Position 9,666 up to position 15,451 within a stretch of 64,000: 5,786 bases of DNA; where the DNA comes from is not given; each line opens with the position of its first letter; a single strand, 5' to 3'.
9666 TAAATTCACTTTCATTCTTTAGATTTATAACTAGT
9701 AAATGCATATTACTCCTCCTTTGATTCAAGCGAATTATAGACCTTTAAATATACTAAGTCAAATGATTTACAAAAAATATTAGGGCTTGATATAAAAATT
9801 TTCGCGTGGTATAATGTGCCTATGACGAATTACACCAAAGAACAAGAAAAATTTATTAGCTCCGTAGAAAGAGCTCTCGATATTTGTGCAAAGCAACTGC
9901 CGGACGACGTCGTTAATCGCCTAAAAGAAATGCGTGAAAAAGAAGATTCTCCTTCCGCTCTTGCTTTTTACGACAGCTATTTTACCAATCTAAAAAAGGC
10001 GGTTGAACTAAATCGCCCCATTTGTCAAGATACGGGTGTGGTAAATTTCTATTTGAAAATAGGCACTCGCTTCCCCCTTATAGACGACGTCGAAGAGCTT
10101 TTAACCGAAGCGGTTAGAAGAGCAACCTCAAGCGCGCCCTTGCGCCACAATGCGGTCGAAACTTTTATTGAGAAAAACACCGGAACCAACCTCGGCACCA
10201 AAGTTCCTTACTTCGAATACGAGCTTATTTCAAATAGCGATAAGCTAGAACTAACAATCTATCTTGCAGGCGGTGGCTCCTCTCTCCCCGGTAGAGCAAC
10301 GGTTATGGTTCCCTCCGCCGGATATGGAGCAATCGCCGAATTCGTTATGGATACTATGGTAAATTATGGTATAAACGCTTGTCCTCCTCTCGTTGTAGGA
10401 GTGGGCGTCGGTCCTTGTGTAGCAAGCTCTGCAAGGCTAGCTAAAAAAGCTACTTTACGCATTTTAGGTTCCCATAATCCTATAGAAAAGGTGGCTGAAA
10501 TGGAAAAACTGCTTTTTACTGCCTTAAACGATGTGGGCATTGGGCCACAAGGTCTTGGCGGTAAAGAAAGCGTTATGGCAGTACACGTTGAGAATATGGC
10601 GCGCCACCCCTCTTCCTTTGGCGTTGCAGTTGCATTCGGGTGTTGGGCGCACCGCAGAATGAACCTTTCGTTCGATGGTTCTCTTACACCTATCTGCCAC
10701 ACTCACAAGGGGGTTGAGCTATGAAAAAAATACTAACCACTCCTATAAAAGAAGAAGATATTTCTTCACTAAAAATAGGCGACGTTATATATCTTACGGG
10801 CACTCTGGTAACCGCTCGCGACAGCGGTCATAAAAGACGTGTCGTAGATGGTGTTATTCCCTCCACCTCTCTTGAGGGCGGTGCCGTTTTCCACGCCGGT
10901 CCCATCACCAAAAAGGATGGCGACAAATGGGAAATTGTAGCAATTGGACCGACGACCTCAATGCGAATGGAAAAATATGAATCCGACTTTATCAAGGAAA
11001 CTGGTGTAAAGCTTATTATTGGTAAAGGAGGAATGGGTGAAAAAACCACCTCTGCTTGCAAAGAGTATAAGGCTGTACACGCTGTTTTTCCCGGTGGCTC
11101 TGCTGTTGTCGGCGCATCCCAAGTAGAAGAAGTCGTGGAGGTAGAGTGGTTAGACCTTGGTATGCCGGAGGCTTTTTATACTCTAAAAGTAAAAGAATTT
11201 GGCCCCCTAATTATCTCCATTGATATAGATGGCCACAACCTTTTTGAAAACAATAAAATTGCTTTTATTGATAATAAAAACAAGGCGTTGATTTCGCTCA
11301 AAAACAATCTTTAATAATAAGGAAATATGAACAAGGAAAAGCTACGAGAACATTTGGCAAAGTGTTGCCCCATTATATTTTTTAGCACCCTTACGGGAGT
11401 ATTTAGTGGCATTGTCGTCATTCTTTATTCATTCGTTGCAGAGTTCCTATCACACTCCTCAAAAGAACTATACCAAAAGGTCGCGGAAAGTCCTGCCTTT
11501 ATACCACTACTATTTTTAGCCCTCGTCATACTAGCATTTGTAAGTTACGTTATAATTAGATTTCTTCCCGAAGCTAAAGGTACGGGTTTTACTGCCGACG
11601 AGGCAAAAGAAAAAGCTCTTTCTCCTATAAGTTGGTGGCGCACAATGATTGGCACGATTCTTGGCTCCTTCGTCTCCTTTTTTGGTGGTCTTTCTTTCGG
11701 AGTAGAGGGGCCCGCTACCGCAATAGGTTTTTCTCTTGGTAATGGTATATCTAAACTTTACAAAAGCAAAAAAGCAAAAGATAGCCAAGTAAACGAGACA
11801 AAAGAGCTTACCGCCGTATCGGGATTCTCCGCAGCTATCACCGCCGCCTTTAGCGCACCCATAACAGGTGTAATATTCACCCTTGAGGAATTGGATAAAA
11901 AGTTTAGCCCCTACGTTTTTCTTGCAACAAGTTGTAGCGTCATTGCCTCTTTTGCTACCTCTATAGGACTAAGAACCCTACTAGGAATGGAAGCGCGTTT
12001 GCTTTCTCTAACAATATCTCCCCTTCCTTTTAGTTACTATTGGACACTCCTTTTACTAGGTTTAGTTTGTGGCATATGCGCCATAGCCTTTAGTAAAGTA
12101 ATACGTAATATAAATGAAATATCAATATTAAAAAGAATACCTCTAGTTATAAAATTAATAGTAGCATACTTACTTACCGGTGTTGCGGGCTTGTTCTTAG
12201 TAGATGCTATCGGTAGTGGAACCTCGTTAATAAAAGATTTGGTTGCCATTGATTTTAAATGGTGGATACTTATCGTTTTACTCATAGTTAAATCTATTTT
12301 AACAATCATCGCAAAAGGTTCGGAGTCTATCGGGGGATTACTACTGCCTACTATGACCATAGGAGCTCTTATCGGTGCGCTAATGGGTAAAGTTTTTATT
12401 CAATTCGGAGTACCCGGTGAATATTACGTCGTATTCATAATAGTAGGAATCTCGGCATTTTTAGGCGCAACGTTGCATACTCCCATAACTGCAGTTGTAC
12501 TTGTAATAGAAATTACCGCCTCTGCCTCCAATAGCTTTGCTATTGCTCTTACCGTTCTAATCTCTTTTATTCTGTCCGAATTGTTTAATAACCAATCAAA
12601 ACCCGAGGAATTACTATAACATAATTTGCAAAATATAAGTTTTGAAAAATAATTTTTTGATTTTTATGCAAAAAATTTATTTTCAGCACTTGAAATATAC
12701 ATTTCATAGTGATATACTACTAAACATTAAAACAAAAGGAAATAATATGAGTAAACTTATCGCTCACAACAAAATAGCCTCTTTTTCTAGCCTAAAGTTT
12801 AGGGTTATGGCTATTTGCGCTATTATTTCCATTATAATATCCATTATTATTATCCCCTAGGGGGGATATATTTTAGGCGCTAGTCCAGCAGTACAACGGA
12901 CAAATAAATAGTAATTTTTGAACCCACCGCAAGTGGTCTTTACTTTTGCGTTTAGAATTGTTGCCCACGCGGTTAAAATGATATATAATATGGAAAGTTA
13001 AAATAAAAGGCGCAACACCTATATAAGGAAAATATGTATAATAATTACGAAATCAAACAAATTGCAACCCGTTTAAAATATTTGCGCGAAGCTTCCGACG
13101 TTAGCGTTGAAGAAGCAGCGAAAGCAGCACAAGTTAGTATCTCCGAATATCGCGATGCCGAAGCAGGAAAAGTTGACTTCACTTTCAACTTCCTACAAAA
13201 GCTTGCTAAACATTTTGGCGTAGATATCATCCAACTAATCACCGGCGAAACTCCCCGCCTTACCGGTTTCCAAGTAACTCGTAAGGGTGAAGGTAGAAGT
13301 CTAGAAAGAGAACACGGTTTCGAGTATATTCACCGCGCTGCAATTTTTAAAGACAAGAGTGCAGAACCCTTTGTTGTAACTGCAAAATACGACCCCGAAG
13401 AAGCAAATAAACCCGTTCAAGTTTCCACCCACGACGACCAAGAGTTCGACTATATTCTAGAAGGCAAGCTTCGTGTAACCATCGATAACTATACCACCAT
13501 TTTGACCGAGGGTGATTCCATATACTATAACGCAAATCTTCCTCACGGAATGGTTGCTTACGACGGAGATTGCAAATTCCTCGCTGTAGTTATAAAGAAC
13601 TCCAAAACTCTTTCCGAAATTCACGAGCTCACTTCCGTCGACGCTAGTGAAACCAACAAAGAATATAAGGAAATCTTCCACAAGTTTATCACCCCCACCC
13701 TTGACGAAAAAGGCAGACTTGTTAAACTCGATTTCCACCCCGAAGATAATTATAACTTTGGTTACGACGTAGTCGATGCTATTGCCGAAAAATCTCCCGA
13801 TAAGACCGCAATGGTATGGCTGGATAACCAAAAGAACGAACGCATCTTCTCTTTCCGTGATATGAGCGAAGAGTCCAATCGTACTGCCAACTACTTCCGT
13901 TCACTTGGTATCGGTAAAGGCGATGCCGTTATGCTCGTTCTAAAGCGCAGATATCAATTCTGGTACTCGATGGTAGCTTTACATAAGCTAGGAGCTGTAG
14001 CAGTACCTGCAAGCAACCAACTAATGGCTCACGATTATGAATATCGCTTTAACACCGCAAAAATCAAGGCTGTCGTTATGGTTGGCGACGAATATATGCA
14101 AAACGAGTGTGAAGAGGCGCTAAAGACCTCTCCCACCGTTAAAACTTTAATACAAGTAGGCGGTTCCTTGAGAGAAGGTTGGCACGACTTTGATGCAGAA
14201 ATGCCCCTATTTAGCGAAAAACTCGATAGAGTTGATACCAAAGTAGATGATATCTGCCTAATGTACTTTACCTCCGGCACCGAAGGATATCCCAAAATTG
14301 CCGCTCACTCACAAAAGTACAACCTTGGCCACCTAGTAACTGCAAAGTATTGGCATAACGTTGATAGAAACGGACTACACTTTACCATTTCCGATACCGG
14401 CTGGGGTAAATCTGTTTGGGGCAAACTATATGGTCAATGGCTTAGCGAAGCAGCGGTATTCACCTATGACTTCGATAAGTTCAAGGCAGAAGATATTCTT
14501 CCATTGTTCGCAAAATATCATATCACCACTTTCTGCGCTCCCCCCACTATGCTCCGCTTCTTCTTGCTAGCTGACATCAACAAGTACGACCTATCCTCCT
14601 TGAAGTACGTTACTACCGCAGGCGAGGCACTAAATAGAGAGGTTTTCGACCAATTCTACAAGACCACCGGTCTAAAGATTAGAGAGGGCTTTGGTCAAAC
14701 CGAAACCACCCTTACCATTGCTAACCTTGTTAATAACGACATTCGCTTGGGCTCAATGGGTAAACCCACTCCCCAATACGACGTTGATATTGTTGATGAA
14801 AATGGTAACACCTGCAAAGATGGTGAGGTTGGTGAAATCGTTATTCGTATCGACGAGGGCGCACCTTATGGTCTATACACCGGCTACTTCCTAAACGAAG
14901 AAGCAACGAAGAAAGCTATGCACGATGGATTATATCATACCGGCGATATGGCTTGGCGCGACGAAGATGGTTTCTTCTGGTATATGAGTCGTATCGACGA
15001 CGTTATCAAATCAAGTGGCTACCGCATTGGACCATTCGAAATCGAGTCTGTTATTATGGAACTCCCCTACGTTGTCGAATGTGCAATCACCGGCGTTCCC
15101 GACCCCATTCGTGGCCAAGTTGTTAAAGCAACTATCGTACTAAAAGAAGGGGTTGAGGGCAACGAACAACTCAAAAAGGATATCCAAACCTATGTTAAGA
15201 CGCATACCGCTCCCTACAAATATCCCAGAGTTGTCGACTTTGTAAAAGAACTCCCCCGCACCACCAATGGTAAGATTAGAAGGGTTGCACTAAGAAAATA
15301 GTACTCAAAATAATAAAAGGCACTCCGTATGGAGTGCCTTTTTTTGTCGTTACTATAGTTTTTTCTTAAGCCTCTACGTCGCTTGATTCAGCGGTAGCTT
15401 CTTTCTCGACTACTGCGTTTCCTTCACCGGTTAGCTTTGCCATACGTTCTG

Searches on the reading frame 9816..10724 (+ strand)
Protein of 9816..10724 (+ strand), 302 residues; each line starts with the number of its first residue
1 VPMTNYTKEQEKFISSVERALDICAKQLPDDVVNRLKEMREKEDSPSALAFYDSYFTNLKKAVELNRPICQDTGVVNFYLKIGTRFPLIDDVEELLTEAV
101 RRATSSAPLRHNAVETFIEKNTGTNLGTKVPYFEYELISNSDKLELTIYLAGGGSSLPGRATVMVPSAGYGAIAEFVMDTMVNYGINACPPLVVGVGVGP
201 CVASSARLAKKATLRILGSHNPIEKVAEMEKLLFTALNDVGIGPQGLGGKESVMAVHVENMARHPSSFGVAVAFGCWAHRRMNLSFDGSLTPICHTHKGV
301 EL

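Call 79: search_protein_families(library=pfam, proteins=[window:9816-10724:+], max_evalue=0.001)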
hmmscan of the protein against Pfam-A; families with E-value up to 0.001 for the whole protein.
window:9816-10724:+ (302 aa): 1 family
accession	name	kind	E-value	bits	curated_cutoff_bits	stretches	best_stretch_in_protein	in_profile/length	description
PF05681.19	Fumerase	-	4.5e-80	269.3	25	1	16-283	3-268/270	Fumarate hydratase (Fumerase)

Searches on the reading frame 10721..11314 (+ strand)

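Call 79: search_protein_families(library=pfam, proteins=[window:10721-11314:+], max_evalue=0.001)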
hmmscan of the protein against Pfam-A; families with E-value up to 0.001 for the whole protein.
window:10721-11314:+ (197 aa): 1 family
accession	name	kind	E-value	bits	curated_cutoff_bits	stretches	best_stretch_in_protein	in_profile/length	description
PF05683.17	Fumerase_C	-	2.6e-40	138.4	22.2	1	5-177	31-204/205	Fumarase C-terminus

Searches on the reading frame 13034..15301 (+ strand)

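Call 26: search_protein_families(library=pfam, proteins=[window:13034-15301:+], max_evalue=0.001)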
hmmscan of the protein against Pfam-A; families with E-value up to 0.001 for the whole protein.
window:13034-15301:+ (755 aa): 6 families
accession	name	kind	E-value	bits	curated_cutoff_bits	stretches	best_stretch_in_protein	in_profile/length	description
PF00501.34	AMP-binding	-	4.1e-63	213.9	29.9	1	249-606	3-376/384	AMP-binding enzyme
PF13193.12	AMP-binding_C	-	2.5e-22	80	24.5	1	669-747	1-76/76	AMP-binding enzyme C-terminal domain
PF07883.17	Cupin_2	-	1.8e-12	47.2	27.2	1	130-185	13-69/70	Cupin domain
PF13560.12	HTH_31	-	1.8e-08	35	27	1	9-64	1-57/64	Helix-turn-helix domain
PF01381.28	HTH_3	-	2.5e-08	34.3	23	1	14-65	1-52/55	Helix-turn-helix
PF05899.18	Cupin_3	-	0.00085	19.4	23.5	0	132-169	22-60/74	EutQ-like cupin domain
